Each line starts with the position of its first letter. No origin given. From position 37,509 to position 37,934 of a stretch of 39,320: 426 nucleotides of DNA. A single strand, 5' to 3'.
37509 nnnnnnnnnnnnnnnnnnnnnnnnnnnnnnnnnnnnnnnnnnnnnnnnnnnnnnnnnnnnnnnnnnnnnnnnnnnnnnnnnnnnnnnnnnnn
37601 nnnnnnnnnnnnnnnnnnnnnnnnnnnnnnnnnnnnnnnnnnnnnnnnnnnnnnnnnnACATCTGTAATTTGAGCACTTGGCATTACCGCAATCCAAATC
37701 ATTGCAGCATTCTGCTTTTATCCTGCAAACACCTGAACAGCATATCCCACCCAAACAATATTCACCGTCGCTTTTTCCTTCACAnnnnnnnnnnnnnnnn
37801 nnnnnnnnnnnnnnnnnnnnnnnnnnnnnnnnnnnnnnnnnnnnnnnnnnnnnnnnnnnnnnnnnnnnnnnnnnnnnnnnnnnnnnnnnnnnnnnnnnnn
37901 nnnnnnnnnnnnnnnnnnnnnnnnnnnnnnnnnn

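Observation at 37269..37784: Tandem cystine-knot-like modules (32 Cys in about 170 aa) in an archaeal anchored surface protein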

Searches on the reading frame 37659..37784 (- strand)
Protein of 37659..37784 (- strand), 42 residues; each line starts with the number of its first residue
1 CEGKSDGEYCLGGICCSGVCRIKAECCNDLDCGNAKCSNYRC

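Call 26: search_protein_representatives(alignment_id=A2)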
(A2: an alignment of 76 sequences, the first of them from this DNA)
Query: 76 sequences, 43 profile positions. Proteins with E-value up to 0.001 (for the whole library): 172; up to 1e-10: 23; up to 1e-30: 0. The best 150 are listed.
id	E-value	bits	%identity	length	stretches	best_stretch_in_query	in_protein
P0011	1.2e-28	115.2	-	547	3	1-43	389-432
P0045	3.6e-28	113.6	-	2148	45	8-43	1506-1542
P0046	3.1e-26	107.5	-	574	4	1-43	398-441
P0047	1.1e-24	102.5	-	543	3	1-43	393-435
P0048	4.1e-22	94.3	-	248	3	1-43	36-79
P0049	7.0e-22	93.5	-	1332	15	14-43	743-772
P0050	2.9e-18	81.9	-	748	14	24-41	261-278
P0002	5.0e-18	81.2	-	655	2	1-43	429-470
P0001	1.3e-17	79.9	-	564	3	1-43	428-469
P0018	2.6e-17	78.9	-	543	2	1-43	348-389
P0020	8.2e-17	77.3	-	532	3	1-43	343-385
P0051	4.6e-15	71.7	-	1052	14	8-43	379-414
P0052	5.1e-15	71.5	-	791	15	9-43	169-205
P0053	2.8e-14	69.2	-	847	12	17-41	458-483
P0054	1.4e-13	67.0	-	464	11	8-43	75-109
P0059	5.5e-11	58.6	-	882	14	1-43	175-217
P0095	6.1e-07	45.7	-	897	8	1-43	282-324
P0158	1.2e-04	38.4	-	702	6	1-43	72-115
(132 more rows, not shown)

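Call 29: search_protein_families(library=pfam, proteins=[P0051, P0052, P0054, P0059, P0050, P0158, P0095, P0049], max_evalue=0.01)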
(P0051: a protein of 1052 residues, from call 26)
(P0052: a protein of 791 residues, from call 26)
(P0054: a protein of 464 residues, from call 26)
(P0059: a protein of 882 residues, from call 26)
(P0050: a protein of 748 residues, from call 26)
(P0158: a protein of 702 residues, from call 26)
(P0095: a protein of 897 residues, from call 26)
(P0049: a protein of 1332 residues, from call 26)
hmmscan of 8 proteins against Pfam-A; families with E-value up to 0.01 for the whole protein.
P0051 (1052 aa): 4 families
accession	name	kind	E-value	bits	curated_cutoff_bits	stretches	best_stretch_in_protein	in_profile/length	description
PF23416.1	DUF7107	-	9.5e-21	74.3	24.6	0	290-330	1-46/48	Domain of unknown function (DUF7107)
PF00147.23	Fibrinogen_C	-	2.6e-15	57.3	22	2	582-632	4-51/221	Fibrinogen beta and gamma chains, C-terminal globular domain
PF04706.18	Dickkopf_N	-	3.3e-13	50.2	25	0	109-127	33-51/51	Dickkopf N-terminal cysteine-rich region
PF00240.29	ubiquitin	-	1.4e-06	28.4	25.4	1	511-570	8-67/72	Ubiquitin family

P0052 (791 aa): 7 families
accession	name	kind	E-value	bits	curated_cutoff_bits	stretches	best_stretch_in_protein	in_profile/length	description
PF23416.1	DUF7107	-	1.1e-33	115.7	24.6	9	46-89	1-47/48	Domain of unknown function (DUF7107)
PF22544.2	HYDIN_VesB_CFA65-like_Ig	-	1.8e-06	28.5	25.5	1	441-536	8-97/100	HYDIN/CFA65/VesB-like, Ig-like domain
PF18911.6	PKD_4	-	1.5e-05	25.4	27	1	547-627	4-76/85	PKD domain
PF15780.11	ASH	-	3.7e-05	24.2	27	1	441-530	12-96/98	Abnormal spindle-like microcephaly-assoc'd, ASPM-SPD-2-Hydin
PF21164.2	Dumpy_DPY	-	0.00034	21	27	1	396-416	2-22/24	Dumpy, DPY module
PF00801.26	PKD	-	0.00046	20.6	23.5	1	552-627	6-73/80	PKD domain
PF04706.18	Dickkopf_N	-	0.00063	20.5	25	0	46-65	32-51/51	Dickkopf N-terminal cysteine-rich region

P0054 (464 aa): 1 family
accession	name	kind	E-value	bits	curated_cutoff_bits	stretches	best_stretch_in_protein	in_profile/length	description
PF23416.1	DUF7107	-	7.8e-05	23.4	24.6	1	91-136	1-47/48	Domain of unknown function (DUF7107)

P0059 (882 aa): 3 families
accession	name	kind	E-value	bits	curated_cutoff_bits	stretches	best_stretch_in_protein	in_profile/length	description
PF23416.1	DUF7107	-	5.3e-13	49.5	24.6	1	284-323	1-41/48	Domain of unknown function (DUF7107)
PF05345.18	He_PIG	-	2.8e-06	28.1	24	1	674-734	43-94/96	Putative Ig domain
PF04706.18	Dickkopf_N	-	0.00013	22.6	25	0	500-542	2-51/51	Dickkopf N-terminal cysteine-rich region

P0050 (748 aa): 4 families
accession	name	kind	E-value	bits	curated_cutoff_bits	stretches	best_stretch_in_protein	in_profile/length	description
PF04706.18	Dickkopf_N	-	8.3e-30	103.3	25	4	536-593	2-46/51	Dickkopf N-terminal cysteine-rich region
PF23416.1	DUF7107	-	1.1e-20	74.2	24.6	0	568-593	16-42/48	Domain of unknown function (DUF7107)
PF00095.26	WAP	-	1.7e-06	28.7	20.8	0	568-592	10-29/41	WAP-type (Whey Acidic Protein) 'four-disulfide core'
PF15270.11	ACI44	-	0.00052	20.6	27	0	578-595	4-21/65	Metallo-carboxypeptidase inhibitor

P0158 (702 aa): 1 family
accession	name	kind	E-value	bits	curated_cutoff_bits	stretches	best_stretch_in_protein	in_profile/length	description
PF13948.11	DUF4215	-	1.3e-08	35.5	27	2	419-453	14-46/47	Domain of unknown function (DUF4215)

P0095 (897 aa): 3 families
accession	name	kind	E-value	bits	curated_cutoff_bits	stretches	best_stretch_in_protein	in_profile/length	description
PF23416.1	DUF7107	-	1.2e-16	61.2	24.6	0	285-324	2-46/48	Domain of unknown function (DUF7107)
PF00147.23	Fibrinogen_C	-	1e-10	42.2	22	2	670-713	13-57/221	Fibrinogen beta and gamma chains, C-terminal globular domain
PF04706.18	Dickkopf_N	-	0.00026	21.7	25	0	284-302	32-50/51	Dickkopf N-terminal cysteine-rich region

P0049 (1332 aa): 3 families
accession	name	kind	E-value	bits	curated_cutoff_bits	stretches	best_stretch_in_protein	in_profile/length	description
PF23416.1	DUF7107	-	7e-26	90.8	24.6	5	103-146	1-47/48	Domain of unknown function (DUF7107)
PF04706.18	Dickkopf_N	-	9.2e-08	32.7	25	0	776-794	32-50/51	Dickkopf N-terminal cysteine-rich region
PF23759.1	GBD_T9SS_assoc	-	0.00011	22.9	27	0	14-77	46-99/116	Galactose binding domain-like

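Call 36: search_solved_structures(query=A2, max_evalue=10, show_alignments=4)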
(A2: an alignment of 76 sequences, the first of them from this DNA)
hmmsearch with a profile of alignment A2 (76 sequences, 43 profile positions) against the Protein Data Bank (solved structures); distinct sequences matched with E-value up to 10: 11.
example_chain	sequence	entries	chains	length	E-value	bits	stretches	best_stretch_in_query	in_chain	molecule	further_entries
9pgb_A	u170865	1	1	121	0.00011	25.6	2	19-39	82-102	4-module Cysteine Rich Eggshell Membrane Protein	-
1oig_A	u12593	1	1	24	0.0068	19.9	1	25-43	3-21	Dumpy, isoform Y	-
8fj2_A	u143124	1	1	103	0.24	14.9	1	7-24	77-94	Evasin P1243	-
9ddx_A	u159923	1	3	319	0.27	14.8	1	11-36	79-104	P2X purinoceptor 2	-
7scs_A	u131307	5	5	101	0.28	14.7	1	7-24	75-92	Evasin P1243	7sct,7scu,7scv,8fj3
8fj0_A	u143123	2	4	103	0.29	14.7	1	7-24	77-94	Evasin P1243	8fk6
8fk8_A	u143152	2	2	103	0.29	14.7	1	7-24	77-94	Evasin P1243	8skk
3fju_B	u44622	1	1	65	0.3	14.6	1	25-41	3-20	Carboxypeptidase A inhibitor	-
1la4_A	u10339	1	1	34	0.31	14.6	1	18-39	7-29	SGTx1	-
9z32_A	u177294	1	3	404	0.4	14.2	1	11-36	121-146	Isoform B of P2X purinoceptor 2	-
9ddv_A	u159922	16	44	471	0.43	14.1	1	11-36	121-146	P2X purinoceptor 2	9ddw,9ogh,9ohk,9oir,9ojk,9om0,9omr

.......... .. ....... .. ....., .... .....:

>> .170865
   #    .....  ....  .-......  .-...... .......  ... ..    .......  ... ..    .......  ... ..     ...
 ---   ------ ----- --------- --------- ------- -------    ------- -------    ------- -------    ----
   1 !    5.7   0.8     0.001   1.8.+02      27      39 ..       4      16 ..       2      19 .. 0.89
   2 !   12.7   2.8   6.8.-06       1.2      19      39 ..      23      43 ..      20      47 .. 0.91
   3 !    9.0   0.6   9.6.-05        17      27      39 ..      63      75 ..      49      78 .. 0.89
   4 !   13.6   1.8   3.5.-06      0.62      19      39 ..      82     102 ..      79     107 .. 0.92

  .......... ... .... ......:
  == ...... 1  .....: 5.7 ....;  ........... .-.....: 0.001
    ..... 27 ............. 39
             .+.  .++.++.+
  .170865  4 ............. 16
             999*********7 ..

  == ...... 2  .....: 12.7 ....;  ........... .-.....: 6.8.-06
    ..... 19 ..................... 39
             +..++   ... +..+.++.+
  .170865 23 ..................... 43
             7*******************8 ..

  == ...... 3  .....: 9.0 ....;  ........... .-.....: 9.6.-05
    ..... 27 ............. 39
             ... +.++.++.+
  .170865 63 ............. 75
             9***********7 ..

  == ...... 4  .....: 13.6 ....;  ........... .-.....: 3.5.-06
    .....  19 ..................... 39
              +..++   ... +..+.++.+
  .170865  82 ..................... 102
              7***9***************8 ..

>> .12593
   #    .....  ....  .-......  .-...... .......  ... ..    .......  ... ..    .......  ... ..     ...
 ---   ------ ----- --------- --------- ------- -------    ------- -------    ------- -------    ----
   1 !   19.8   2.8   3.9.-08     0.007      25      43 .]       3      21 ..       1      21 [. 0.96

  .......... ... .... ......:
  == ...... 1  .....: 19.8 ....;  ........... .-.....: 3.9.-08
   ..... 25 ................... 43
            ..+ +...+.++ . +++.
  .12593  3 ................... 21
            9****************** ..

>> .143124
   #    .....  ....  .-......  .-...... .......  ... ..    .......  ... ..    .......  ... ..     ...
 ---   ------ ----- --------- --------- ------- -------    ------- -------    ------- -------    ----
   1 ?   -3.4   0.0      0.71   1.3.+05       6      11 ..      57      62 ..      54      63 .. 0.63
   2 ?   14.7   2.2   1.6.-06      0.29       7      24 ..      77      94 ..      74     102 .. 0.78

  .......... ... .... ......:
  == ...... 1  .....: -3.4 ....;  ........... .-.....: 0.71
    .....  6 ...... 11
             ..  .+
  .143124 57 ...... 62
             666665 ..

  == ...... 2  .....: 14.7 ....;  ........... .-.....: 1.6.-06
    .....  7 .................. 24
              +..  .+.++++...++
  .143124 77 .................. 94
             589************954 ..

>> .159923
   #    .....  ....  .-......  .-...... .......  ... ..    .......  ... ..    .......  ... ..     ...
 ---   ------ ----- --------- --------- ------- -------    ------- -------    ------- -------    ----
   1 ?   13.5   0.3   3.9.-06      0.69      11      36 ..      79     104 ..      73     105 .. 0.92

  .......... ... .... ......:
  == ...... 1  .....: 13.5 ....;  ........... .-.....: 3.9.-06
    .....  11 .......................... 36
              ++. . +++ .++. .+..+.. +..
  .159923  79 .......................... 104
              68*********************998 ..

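Call 68: search_protein_families(library=pfam, alignment_id=A2, max_evalue=10)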
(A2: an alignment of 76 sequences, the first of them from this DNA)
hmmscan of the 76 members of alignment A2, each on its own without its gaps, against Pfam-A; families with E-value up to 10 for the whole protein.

A. member 1, seq(42 aa): 0 families

B. families by the number of members that match (of 76 scanned): 16 families
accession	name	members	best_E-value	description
PF21164.2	Dumpy_DPY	7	3.9e-05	Dumpy, DPY module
PF23416.1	DUF7107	5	0.0045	Domain of unknown function (DUF7107)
PF04706.18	Dickkopf_N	4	0.087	Dickkopf N-terminal cysteine-rich region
PF00187.25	Chitin_bind_1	2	0.17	Chitin recognition protein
PF24304.1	AcrIIA4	1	0.037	Anti-CRISPR Suppressor AcrIIA4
PF15270.11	ACI44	1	0.048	Metallo-carboxypeptidase inhibitor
PF11703.13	UPF0506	1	0.12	UPF0506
PF11706.13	zf-CGNR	1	0.17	CGNR zinc finger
PF11410.13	Antifungal_pept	1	0.17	Antifungal peptide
PF17807.7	zf-UBP_var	1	0.21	Variant UBP zinc finger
PF25543.1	zf-CCCH_tandem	1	0.44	Tandem CCCH zinc finger domains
PF00057.23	Ldl_recept_a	1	1.2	Low-density lipoprotein receptor domain class A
PF22623.2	zf-CCCH_9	1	1.3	KIAA1064-like, CCCH zinc finger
PF08116.16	Toxin_29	1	2.3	PhTx neurotoxin family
PF21481.3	DIKK1-2-4_C-subdom1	1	3.5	Dickkopf-related protein 1/2/4, C-terminal subdomain 1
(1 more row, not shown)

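Call 73: search_protein_families(library=pfam, proteins=[window:37659-37784:-], max_evalue=10)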
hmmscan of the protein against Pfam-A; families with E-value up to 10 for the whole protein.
seq(42 aa): 0 families
